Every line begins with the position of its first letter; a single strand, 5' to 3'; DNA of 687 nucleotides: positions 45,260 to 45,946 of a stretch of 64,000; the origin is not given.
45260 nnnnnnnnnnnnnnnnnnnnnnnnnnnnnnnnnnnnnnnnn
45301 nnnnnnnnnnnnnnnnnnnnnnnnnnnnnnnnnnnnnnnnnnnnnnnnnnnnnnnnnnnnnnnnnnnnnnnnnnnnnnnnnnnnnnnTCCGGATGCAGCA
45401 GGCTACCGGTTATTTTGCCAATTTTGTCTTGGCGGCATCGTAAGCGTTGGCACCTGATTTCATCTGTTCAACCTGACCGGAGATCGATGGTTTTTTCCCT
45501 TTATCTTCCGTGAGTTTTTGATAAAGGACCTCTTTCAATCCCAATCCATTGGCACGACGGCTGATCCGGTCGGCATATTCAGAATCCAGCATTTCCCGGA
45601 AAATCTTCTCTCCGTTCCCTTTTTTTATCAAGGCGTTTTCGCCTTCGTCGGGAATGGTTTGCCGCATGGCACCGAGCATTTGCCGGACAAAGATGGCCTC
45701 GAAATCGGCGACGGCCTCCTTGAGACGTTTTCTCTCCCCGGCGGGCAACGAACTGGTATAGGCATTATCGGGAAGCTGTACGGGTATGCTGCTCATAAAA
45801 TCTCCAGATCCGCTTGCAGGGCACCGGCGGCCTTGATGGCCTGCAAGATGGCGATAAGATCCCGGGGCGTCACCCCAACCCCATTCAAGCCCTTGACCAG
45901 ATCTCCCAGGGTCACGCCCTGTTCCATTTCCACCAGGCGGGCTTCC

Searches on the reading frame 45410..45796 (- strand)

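Call 84: search_protein_families(library=pfam, proteins=[window:45410-45796:-], max_evalue=0.001)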
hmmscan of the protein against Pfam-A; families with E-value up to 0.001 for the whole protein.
window:45410-45796:- (128 aa): 1 family
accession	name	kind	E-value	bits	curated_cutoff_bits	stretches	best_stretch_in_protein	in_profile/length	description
PF10135.14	Rod-binding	-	1.7e-13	51.3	25.1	1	44-93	3-50/51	Rod binding protein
